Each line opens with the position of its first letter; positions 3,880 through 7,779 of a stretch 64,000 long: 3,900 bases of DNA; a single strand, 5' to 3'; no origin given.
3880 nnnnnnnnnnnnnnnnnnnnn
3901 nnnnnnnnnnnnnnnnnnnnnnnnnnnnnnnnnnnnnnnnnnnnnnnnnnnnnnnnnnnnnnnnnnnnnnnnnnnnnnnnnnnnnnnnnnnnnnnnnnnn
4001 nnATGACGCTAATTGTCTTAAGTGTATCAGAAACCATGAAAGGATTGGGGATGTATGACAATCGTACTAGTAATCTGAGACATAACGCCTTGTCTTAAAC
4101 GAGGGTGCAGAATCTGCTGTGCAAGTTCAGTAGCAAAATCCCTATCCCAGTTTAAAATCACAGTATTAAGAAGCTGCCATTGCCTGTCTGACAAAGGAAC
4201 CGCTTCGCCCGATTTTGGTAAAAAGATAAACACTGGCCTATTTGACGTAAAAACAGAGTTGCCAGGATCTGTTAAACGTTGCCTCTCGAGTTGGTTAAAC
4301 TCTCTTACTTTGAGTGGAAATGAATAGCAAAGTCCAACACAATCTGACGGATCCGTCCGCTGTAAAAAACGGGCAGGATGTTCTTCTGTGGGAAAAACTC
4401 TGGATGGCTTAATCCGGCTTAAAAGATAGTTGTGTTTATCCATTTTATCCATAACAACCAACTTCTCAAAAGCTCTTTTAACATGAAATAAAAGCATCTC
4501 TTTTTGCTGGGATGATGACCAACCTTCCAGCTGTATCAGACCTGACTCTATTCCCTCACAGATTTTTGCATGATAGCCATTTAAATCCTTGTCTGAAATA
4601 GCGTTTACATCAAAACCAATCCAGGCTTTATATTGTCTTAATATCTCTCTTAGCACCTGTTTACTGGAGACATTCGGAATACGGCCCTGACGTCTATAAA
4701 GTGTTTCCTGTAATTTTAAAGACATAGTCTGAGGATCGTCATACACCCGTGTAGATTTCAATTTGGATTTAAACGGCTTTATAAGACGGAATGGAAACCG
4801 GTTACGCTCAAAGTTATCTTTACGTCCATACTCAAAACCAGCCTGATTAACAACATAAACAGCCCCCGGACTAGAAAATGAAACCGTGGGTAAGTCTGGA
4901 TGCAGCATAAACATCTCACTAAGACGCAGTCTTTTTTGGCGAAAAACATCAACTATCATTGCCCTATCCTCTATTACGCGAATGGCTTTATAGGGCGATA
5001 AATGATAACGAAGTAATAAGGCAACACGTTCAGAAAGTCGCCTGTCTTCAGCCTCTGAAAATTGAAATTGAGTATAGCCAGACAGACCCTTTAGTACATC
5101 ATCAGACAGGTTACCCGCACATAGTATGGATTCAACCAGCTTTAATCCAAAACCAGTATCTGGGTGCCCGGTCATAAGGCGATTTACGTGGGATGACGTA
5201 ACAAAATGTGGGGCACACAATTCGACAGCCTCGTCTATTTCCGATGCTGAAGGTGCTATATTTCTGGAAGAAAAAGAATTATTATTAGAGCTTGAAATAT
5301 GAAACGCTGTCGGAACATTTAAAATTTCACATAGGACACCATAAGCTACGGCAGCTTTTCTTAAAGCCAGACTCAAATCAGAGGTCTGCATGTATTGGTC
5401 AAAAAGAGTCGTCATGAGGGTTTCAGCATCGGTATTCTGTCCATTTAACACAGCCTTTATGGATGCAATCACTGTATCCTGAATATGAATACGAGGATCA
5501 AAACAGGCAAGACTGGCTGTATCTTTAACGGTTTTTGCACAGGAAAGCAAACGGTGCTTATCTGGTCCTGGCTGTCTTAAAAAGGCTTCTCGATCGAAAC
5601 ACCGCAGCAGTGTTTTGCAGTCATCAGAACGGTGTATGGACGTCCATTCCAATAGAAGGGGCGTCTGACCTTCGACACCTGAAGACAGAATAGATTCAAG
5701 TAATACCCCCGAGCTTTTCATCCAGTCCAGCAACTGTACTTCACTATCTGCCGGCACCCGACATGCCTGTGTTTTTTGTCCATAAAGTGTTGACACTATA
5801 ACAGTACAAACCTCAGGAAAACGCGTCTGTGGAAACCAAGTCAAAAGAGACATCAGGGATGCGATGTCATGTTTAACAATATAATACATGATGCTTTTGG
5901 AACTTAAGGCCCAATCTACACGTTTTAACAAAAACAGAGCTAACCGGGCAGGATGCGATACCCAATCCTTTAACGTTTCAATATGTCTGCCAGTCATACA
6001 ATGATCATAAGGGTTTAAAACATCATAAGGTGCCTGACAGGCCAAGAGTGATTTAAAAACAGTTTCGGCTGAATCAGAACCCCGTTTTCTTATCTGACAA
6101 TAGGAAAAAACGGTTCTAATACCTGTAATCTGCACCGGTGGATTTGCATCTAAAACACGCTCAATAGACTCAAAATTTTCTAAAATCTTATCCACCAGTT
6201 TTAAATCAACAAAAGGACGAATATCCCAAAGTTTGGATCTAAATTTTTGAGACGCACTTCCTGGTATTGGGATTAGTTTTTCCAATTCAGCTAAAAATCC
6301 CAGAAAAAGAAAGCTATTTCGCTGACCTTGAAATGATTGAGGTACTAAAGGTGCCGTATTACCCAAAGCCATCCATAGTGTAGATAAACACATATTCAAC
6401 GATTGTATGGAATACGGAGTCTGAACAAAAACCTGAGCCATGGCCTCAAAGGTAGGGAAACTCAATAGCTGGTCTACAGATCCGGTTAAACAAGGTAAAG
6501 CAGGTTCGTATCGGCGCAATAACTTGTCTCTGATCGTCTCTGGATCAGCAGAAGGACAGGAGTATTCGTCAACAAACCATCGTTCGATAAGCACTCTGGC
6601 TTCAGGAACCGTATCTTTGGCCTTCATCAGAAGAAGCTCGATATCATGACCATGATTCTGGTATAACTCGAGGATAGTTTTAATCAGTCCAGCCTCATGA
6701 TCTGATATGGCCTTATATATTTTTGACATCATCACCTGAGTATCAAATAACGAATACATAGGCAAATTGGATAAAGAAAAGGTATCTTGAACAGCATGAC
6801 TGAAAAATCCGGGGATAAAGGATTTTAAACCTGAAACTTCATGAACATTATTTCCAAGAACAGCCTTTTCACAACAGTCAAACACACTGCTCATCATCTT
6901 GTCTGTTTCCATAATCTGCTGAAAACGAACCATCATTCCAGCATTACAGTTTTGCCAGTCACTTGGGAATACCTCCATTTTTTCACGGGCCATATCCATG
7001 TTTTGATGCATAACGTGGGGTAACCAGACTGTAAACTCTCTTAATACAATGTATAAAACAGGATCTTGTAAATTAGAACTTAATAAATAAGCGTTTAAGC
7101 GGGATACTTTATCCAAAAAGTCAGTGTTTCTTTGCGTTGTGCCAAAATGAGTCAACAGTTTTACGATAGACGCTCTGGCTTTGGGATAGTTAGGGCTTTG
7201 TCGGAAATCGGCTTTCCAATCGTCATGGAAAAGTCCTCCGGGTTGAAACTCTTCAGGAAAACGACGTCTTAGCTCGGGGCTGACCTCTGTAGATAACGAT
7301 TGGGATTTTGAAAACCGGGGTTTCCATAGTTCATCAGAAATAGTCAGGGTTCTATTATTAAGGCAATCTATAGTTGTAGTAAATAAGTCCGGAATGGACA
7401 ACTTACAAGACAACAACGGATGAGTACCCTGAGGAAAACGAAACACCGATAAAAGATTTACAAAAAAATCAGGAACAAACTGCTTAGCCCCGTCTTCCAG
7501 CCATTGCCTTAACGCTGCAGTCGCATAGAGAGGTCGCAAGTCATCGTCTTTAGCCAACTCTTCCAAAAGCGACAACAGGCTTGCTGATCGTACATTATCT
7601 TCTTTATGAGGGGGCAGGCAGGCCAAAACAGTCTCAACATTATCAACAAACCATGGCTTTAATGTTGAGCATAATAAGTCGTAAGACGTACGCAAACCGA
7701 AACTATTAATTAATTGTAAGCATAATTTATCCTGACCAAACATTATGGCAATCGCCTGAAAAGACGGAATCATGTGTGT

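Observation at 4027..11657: Translationally coupled pair of giant orphan proteins (1679 + 864 aa) embedded in an envelope-biogenesis gene string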

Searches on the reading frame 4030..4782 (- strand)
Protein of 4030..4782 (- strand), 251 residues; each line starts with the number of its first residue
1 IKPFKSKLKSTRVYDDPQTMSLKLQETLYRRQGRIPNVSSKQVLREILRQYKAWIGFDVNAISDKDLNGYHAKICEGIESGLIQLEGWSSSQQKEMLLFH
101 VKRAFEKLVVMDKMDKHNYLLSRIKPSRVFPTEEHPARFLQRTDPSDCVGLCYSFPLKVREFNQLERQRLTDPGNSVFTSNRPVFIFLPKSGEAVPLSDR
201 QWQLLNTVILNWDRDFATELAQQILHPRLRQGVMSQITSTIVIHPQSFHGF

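Call 43: find_related_loci(query=A1, collection=metagenome_contigs, flank=10000)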
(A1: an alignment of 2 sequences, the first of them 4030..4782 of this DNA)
Query A1 (251 aa) in metagenome_contigs; peptide patterns used: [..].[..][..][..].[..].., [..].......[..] (x = any residue, [..] = any of these).
170 stretches matched a pattern; 1 encode a relative of the query (tblastn E <= 1e-3); 1 distinct loci.
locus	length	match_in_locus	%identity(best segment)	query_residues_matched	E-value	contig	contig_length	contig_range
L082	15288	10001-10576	28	23-205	4e-14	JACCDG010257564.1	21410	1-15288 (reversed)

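Call 74: predict_structure(alignment_id=A1)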
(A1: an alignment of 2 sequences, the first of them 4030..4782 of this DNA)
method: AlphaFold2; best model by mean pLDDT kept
length: 251 residues; sequences in the alignment: 2
mean_pLDDT: 54.3   pTM: 0.43
mean pLDDT of the five models: 54.3, 54.1, 53.9, 53.5, 47.9
residues with pLDDT >= 90: 1; 70-90: 62; 50-70: 80; < 50: 108
segments of 3 or more residues with pLDDT < 50: 1-20, 123-184, 189-194, 210-212, 239-251
pLDDT, mean of each block of 10 residues (from residue 1): 33 38 58 60 79 69 73 87 68 75 85 76 38 27 30 34 44 37 45 51 53 58 62 55 26 23
secondary structure, 60 per line:
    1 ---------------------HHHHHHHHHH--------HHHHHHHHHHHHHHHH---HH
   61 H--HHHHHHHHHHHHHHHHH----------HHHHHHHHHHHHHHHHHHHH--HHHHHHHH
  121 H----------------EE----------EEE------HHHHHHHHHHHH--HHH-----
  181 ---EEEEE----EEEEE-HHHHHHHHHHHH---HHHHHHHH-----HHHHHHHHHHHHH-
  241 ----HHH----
elements in order: H22-31 H40-55 H64-80 H91-110 H113-121 E150-152 H159-170 E184-188 E193-197 H199-210 H214-221 H227-239

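Call 76: fold_search(model_id=the predicted structure, library=pdb)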
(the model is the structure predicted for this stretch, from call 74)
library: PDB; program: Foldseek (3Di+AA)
matches with E <= 10: 161; with E <= 0.001: 0
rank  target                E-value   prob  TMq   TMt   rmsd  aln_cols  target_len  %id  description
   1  1kbu_B                3.0e-01  0.10  0.15  0.13  18.1       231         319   12  CRE RECOMBINASE BOUND TO A LOXP HOLLIDAY JUNCTION (released 2002-06-07)
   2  1drg_A                3.9e-01  0.06  0.13  0.11  21.0       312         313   13  CRYSTAL STRUCTURE OF TRIMERIC CRE RECOMBINASE-LOX COMPLEX (released 2001-10-19)
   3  4r04                  5.1e-01  0.06  0.12  0.03  20.1       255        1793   12  Clostridium difficile Toxin A (TcdA) (released 2016-01-06)
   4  7v1a_A                6.0e-01  0.06  0.12  0.11  19.2       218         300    9  Stapled TBS peptide from RIAM bound to talin R7R8 domains (released 2023-06-14)
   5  1pvp_B                9.1e-01  0.06  0.14  0.12  17.8       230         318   11  BASIS FOR A SWITCH IN SUBSTRATE SPECIFICITY: CRYSTAL STRUCTURE OF SELECTED VARIANT OF CRE SITE-SPECIFIC RECOMBINASE, A (released 2004-02-17)
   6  2hoi_A                1.0e+00  0.05  0.14  0.12  18.9       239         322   12  Crystal structure of the tetrameric pre-cleavage synaptic complex in the cre-loxp site-specific recombination (released 2007-06-26)
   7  6twn_B                1.1e+00  0.04  0.11  0.09  18.4       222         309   13  Crystal structure of Talin1 R7R8 in complex with CDK1 (206-223) (released 2021-05-12)
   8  5crx_B                1.2e+00  0.06  0.14  0.12  17.5       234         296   11  ASYMMETRIC DNA-BENDING IN THE CRE-LOXP SITE-SPECIFIC RECOMBINATION SYNAPSE (released 1999-07-07)
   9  5ic0                  1.3e+00  0.04  0.12  0.08  19.7       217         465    9  Structural analysis of a talin triple domain module (released 2016-05-18)
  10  1z19_A                1.5e+00  0.04  0.17  0.16  16.6       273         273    9  Crystal structure of a lambda integrase(75-356) dimer bound to a COC' core site (released 2005-06-28)
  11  6kkm_G                1.6e+00  0.06  0.15  0.12  19.4       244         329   11  Crystal structure of RbcL-Raf1 complex from Anabaena sp. PCC 7120 (released 2020-05-13)
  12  5wwo_A                1.6e+00  0.06  0.17  0.16  17.1       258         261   12  Crystal structure of Enp1 (released 2017-06-28)
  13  1pvp_A                1.6e+00  0.03  0.13  0.11  19.9       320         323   14  BASIS FOR A SWITCH IN SUBSTRATE SPECIFICITY: CRYSTAL STRUCTURE OF SELECTED VARIANT OF CRE SITE-SPECIFIC RECOMBINASE, A (released 2004-02-17)
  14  5u91_B                1.7e+00  0.06  0.18  0.14  18.1       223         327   11  Crystal structure of Tre/loxLTR complex (released 2017-07-26)
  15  6jx3_B                1.9e+00  0.20  0.14  0.35  10.1        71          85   14  Lasso peptide synthetase B1 complexed with the leader peptide (released 2019-06-26)
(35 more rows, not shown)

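Call 80: fold_search(model_id=the predicted structure, library=viral)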
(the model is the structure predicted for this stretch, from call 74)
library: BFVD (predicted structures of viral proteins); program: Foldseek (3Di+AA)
matches with E <= 10: 411; with E <= 0.001: 0
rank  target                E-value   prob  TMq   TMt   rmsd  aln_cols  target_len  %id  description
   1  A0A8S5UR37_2          1.3e-02  0.41  0.17  0.06  23.1       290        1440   11  Uncharacterized protein [Podoviridae sp. ctQyH19]
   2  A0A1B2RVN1            6.9e-02  0.14  0.15  0.10  26.2       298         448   10  (no name in the UniProt tables at hand)
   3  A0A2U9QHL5            8.1e-02  0.20  0.16  0.10  16.7       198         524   13  Uncharacterized protein [Sea otter poxvirus]
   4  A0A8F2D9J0            1.1e-01  0.10  0.13  0.09  24.0       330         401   13  Uncharacterized protein [Gordonia phage VanLee]
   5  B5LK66                1.2e-01  0.16  0.16  0.16  19.9       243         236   11  Uncharacterized protein [Mycobacterium phage Rizal]
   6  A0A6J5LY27            2.1e-01  0.12  0.12  0.06  22.5       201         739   15  Uncharacterized protein [uncultured Caudovirales phage]
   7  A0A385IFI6            2.9e-01  0.09  0.13  0.14  22.4       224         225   18  Uncharacterized protein [Dickeya phage Katbat]
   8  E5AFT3                4.0e-01  0.06  0.12  0.12  21.8       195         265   14  RIIB protein [Erwinia phage phiEa104]
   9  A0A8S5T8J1            4.5e-01  0.11  0.11  0.19  15.0        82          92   16  Uncharacterized protein [Myoviridae sp. ctjH82]
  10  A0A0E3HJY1            4.7e-01  0.08  0.14  0.15  31.2       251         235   12  Uncharacterized protein [Synechococcus phage ACG-2014e]
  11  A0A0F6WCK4            5.8e-01  0.12  0.15  0.24  18.6       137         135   10  Uncharacterized protein [Sinorhizobium phage phiN3]
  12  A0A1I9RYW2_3          6.1e-01  0.07  0.15  0.04  18.9       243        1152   11  (no name in the UniProt tables at hand)
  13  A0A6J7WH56            7.2e-01  0.10  0.16  0.14  20.9       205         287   12  Uncharacterized protein [uncultured Caudovirales phage]
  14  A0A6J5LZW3            7.2e-01  0.09  0.14  0.13  23.8       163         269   13  Uncharacterized protein [uncultured Caudovirales phage]
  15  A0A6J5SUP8            7.2e-01  0.05  0.14  0.11  20.9       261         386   11  Uncharacterized protein [uncultured Caudovirales phage]
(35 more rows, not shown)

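Call 99: search_solved_structures(query=A1, max_evalue=10)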
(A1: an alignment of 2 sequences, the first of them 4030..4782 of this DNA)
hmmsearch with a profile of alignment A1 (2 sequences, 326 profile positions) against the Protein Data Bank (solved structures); distinct sequences matched with E-value up to 10: 3.
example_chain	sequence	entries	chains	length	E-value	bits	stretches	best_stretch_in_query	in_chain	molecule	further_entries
2ra2_A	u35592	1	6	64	0.76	11.9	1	106-155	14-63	Putative lipoprotein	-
1wma_A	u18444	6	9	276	1.1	11.3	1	89-153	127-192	Carbonyl reductase [NADPH] 1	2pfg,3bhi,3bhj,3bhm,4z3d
1n5d_A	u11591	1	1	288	1.2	11.3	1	89-153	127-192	CARBONYL REDUCTASE/20BETA-HYDROXYSTEROID DEHYDROGENASE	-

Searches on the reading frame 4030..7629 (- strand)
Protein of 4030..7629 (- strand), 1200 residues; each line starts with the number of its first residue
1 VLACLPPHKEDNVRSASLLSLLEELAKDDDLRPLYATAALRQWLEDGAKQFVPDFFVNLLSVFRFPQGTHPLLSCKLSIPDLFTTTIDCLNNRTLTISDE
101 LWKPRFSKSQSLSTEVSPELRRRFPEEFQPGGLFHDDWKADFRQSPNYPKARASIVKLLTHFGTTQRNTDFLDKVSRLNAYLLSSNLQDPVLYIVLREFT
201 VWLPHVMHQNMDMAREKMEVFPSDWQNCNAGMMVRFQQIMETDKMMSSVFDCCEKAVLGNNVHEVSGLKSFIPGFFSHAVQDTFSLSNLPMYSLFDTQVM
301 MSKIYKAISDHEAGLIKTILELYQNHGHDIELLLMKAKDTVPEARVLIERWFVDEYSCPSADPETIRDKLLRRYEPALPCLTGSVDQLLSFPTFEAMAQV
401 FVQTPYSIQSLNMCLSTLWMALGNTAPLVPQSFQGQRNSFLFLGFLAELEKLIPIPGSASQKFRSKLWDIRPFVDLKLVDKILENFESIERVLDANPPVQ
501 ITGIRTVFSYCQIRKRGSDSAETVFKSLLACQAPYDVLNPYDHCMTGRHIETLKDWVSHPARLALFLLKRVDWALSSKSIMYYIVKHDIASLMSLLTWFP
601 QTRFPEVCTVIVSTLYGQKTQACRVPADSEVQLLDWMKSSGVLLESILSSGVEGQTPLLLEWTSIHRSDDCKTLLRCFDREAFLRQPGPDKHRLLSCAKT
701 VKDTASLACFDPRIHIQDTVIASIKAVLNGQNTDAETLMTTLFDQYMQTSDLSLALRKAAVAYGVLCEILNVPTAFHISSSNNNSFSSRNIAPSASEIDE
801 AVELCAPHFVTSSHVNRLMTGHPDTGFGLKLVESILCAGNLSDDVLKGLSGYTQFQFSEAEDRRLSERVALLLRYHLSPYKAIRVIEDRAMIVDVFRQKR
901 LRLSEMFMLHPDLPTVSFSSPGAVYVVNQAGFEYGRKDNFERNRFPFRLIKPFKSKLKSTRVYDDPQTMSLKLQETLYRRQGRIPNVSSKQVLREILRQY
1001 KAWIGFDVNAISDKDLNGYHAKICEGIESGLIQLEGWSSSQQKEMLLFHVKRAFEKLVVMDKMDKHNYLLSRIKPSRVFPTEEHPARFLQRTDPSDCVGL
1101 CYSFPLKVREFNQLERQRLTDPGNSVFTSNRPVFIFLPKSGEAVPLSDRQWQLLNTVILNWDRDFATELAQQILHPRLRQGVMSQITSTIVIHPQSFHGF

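Call 35: search_protein_representatives(protein=window:4030-7629:-)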
Query: 1200 residues. Proteins with E-value up to 0.001 (for the whole library): 2; up to 1e-10: 1; up to 1e-30: 1. The best 2 are listed.
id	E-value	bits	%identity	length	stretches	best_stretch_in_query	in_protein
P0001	0.0e+00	2769.7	100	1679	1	1-1200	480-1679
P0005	2.7e-07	45.1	28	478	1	971-1154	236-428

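Call 38: find_encoding_contigs(protein=P0005, flank=10000, max_places=5)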
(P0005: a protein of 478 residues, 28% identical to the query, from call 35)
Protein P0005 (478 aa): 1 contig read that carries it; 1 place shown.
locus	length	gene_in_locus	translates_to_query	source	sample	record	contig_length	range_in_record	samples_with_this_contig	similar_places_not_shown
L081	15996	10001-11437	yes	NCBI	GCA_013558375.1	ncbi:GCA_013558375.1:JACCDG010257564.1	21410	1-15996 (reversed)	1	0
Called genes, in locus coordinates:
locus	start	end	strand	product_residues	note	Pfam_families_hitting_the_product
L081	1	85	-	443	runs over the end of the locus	PF13173:AAA_14, PF13635:DUF4143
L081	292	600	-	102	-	-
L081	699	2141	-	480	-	-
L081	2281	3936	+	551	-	PF00158:Sigma54_activat, PF14532:Sigma54_activ_2, PF07728:AAA_5 (weak), PF25601:AAA_lid_14 (faint), PF02954:HTH_8 (weak)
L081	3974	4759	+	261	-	-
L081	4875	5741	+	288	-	PF13557:Phenol_MetA_deg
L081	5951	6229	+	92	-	PF12844:HTH_19, PF13560:HTH_31 (weak), PF01381:HTH_3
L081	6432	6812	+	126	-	PF13181:TPR_8 (faint)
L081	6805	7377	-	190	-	PF28474:DUF8412, PF13376:OmdA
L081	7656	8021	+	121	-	PF12840:HTH_20, PF01022:HTH_5, PF01047:MarR (weak), PF12802:MarR_2 (weak)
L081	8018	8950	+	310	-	PF10604:Polyketide_cyc2 (faint), PF08327:AHSA1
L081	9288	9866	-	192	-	PF08818:DUF1801, PF13376:OmdA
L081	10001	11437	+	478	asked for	-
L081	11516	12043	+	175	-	PF00080:Sod_Cu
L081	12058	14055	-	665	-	PF00089:Trypsin, PF13365:Trypsin_2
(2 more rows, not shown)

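Call 39: search_protein_families(library=pfam, proteins=[P0005], max_evalue=1)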
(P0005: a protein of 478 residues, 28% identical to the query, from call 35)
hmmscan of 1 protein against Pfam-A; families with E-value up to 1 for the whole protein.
P0005 (478 aa): 0 families

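Call 67: predict_structure(protein=window:4030-7629:-)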
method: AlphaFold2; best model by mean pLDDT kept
length: 1200 residues; sequences in the alignment: 1
mean_pLDDT: 37.5   pTM: 0.26
mean pLDDT of the five models: 37.5, 28.4, 24.8, 24.7, 23.4
residues with pLDDT >= 90: 0; 70-90: 0; 50-70: 30; < 50: 1170
segments of 3 or more residues with pLDDT < 50: 1-29, 32-185, 187-444, 446-562, 564-566, 568-583, 589-724, 726-730, 747-757, 759-821, 833-1011, 1013-1039, 1041-1200
pLDDT, mean of each block of 10 residues (from residue 1): 35 40 46 42 42 37 29 26 34 24 26 25 29 31 36 39 40 37 37 37 36 33 37 32 35 36 35 35 30 30 35 39 43 41 38 38 40 38 41 41 40 43 38 43 46 39 39 35 35 33 35 31 35 30 37 47 47 45 47 45 43 40 31 38 38 36 36 38 40 39 38 39 48 50 49 47 43 32 33 37 42 48 49 47 47 42 45 41 40 37 36 35 35 34 28 27 33 36 38 45 41 47 38 41 41 36 30 30 32 27 26 35 32 28 37 39 41 39 35 24
secondary structure, 60 per line:
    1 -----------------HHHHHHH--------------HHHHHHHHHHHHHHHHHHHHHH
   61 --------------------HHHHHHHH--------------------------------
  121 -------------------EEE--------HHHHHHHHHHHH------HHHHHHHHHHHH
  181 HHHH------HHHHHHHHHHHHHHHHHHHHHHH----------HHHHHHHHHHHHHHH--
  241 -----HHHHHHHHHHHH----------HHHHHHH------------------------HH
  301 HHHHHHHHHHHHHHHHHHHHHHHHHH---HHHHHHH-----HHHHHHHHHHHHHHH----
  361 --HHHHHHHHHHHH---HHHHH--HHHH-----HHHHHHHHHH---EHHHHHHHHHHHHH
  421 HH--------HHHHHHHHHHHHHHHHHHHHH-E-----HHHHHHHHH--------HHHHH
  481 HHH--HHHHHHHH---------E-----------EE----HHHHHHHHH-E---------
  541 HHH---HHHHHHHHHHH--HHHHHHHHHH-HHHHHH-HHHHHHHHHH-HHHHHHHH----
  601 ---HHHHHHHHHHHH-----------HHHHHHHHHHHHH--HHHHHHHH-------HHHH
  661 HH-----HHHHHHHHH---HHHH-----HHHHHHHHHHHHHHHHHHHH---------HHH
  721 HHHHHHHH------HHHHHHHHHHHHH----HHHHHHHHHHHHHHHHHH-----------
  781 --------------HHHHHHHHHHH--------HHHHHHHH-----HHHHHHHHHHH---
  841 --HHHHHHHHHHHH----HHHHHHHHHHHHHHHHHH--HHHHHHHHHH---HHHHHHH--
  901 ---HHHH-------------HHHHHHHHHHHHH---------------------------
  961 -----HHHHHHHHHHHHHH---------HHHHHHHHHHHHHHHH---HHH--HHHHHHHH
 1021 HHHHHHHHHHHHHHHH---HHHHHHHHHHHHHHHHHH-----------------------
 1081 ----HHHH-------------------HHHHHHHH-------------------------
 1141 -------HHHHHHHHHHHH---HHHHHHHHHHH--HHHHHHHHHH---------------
elements in order (helices of 4 or more, strands of 3 or more residues): H18-24 H39-60 H81-88 E140-142 H151-162 H169-184 H191-213 H224-238 H246-257 H268-274 H299-326 H330-336 H342-356 H363-374 H378-382 H385-388 H394-403 H408-422 H431-451 H459-467 H476-483 H486-493 H521-529 H547-557 H560-569 H571-576 H578-587 H589-596 H604-615 H627-639 H642-649 H657-662 H668-676 H680-683 H689-708 H718-728 H735-747 H752-769 H795-805 H814-821 H827-837 H843-854 H859-876 H879-888 H892-898 H904-907 H921-933 H966-979 H989-1004 H1013-1036 H1040-1057 H1085-1088 H1108-1115 H1148-1159 H1163-1173 H1176-1185

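Call 73: search_protein_families(library=padloc, proteins=[P0005], max_evalue=0.1)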
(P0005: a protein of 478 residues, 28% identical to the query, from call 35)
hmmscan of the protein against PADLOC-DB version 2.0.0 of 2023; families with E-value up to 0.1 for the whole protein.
P0005 (478 aa): 0 families

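Call 91: search_protein_families(library=phrogs, proteins=[P0005], max_evalue=0.1)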
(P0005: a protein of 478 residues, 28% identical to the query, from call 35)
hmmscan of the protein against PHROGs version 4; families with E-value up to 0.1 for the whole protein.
P0005 (478 aa): 0 families
